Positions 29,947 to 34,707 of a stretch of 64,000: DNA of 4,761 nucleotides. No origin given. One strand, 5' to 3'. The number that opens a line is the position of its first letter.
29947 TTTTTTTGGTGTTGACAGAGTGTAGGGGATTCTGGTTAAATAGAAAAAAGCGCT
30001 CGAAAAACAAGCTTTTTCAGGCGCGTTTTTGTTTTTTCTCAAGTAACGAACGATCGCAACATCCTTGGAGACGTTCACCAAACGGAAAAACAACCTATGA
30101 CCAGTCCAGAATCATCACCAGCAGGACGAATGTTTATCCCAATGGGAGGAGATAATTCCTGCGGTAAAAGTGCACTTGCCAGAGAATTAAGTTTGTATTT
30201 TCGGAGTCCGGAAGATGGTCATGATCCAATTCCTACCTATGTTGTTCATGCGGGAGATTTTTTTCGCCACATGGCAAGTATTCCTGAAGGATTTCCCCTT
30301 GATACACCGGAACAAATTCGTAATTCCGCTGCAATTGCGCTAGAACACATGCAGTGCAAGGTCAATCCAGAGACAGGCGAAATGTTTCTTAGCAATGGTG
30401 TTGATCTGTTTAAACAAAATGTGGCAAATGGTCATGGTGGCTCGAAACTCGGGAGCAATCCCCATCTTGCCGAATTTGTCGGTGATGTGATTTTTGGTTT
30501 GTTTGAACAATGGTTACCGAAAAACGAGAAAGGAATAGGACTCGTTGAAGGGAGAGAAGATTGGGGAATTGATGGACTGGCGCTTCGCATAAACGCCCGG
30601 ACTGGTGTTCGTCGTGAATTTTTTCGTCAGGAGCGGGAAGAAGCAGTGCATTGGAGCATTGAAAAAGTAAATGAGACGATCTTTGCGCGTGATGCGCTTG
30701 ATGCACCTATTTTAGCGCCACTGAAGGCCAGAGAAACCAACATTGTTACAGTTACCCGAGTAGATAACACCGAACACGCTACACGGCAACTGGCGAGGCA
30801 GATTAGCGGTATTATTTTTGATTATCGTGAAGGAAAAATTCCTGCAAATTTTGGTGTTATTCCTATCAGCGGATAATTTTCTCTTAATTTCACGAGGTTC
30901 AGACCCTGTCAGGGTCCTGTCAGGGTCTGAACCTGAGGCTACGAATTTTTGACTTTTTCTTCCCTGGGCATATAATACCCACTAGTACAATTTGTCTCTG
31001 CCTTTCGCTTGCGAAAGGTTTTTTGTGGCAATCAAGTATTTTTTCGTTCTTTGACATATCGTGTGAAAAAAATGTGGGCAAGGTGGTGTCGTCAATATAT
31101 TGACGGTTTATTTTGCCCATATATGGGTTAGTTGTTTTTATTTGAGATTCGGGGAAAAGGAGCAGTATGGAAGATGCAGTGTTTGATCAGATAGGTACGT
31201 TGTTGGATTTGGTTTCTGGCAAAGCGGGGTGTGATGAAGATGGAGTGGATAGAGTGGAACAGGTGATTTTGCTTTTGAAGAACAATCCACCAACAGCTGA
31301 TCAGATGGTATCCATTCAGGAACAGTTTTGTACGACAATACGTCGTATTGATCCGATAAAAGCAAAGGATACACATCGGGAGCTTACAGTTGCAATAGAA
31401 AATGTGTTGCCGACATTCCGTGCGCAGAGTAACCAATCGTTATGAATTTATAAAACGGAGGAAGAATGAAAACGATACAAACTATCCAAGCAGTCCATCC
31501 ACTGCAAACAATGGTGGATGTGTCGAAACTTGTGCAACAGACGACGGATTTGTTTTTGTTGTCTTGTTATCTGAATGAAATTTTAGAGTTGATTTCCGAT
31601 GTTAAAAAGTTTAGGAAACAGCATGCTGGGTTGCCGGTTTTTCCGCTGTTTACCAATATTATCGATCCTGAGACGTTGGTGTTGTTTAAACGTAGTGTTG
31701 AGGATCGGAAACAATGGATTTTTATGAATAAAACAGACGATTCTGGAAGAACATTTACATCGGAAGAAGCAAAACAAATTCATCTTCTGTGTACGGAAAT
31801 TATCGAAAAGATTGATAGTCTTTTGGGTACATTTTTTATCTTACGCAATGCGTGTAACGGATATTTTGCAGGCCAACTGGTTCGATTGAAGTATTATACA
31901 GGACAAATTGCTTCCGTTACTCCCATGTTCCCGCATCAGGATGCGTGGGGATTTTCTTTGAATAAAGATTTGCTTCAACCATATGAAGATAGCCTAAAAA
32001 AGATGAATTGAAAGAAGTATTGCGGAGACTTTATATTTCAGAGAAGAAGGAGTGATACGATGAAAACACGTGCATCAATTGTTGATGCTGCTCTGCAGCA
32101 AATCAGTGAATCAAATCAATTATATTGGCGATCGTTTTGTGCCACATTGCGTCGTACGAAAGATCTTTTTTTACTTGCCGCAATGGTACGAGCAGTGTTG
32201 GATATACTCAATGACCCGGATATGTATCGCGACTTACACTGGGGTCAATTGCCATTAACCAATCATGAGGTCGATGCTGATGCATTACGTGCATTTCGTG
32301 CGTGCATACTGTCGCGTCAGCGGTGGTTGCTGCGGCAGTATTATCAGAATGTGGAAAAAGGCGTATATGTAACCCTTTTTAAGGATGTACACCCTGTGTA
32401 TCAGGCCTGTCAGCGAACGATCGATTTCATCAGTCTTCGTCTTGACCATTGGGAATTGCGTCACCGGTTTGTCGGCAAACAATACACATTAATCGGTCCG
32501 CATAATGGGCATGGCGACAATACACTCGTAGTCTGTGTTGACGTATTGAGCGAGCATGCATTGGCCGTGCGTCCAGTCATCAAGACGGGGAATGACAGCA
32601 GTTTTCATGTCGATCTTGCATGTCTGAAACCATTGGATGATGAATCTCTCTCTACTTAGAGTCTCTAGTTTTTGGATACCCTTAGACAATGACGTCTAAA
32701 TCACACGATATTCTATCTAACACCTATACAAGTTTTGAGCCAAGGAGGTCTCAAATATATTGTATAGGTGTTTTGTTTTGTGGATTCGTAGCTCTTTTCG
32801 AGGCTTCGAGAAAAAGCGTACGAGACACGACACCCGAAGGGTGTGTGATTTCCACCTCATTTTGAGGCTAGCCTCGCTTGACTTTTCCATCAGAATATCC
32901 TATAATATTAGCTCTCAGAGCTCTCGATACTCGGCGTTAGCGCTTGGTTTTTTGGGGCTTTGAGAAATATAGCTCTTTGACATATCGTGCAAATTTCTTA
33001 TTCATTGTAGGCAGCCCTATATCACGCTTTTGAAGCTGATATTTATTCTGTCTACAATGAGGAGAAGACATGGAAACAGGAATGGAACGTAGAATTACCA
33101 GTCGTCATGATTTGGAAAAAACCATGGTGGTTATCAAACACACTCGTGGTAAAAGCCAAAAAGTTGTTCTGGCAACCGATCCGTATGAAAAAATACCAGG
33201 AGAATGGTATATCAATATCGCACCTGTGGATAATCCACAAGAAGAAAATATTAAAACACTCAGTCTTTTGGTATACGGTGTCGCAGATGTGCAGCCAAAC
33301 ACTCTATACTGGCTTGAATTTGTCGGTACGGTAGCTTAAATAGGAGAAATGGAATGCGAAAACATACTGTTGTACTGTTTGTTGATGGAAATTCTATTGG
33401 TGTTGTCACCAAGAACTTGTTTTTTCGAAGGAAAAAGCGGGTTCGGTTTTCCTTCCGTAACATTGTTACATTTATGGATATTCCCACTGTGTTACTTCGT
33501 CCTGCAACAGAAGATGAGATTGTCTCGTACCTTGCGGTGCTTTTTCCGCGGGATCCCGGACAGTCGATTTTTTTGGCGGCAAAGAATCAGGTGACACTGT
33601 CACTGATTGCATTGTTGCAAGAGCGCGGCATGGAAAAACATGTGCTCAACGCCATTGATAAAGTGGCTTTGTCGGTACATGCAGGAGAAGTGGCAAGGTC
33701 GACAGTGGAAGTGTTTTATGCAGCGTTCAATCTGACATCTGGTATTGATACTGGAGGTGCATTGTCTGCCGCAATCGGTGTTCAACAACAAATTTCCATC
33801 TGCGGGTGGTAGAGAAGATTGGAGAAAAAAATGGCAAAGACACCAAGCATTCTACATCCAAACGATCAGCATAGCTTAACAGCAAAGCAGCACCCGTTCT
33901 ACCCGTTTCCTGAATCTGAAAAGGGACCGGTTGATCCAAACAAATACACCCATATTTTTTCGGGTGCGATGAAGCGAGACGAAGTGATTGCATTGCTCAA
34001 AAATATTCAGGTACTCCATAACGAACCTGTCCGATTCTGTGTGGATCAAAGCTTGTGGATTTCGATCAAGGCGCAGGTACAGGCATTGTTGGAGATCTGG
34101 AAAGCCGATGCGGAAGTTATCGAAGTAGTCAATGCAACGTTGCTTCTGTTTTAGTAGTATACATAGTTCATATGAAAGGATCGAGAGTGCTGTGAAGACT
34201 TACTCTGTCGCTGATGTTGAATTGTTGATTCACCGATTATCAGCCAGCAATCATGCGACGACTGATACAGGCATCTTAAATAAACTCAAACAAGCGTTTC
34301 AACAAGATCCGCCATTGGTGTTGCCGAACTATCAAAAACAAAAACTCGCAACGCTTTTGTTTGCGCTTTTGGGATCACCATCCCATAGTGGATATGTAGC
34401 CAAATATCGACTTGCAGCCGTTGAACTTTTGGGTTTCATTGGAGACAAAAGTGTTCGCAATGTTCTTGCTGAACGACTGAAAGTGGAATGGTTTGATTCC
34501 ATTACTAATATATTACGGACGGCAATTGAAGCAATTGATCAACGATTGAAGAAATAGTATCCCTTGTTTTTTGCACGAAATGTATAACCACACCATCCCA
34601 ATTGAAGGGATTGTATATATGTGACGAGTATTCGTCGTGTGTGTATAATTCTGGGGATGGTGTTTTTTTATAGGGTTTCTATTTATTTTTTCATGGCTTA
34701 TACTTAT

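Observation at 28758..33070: Three paralogous ~180-nt leader modules, each preceding a cassette of small hypothetical genes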

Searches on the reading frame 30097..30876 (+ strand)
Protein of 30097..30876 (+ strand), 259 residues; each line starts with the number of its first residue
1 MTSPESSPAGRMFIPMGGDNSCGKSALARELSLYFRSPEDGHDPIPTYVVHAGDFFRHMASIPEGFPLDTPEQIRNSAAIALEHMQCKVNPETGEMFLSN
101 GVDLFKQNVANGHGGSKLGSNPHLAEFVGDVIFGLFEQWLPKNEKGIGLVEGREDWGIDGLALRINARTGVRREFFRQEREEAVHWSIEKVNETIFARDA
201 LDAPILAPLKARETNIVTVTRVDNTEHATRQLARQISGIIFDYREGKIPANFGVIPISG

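Call 11: search_protein_families(library=pfam, proteins=[window:30097-30876:+], max_evalue=0.01)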
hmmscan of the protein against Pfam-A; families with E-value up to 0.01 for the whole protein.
window:30097-30876:+ (259 aa): 0 families

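Call 50: search_protein_families(library=phrogs, proteins=[window:30097-30876:+], max_evalue=0.01)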
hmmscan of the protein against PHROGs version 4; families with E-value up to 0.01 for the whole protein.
window:30097-30876:+ (259 aa): 0 families

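Call 51: search_protein_families(library=ncbifam, proteins=[window:30097-30876:+], max_evalue=0.01)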
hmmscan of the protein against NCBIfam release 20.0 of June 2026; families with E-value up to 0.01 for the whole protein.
window:30097-30876:+ (259 aa): 0 families

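Call 62: find_homologous_proteins(query=window:30097-30876:+, max_evalue=0.001)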
Query window:30097-30876:+ (259 aa): 4 proteins with E <= 0.001 among 739 candidates.
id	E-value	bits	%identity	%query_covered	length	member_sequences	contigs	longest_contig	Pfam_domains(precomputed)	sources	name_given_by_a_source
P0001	2.4e-165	566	100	96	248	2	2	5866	-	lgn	-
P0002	1.4e-117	410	71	100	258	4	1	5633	-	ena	-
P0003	3.1e-78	281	53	100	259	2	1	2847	-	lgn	-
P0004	3.9e-56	208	61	64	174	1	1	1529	-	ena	-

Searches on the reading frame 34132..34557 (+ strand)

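Call 11: search_protein_families(library=pfam, proteins=[window:34132-34557:+], max_evalue=0.01)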
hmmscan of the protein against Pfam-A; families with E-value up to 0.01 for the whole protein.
window:34132-34557:+ (141 aa): 1 family
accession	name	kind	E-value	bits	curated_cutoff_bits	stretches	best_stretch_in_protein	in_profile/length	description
PF13646.12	HEAT_2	-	0.0088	16.8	27.7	0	66-120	26-75/88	HEAT repeats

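Call 50: search_protein_families(library=phrogs, proteins=[window:34132-34557:+], max_evalue=0.01)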
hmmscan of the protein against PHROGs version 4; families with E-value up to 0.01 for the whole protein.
window:34132-34557:+ (141 aa): 0 families
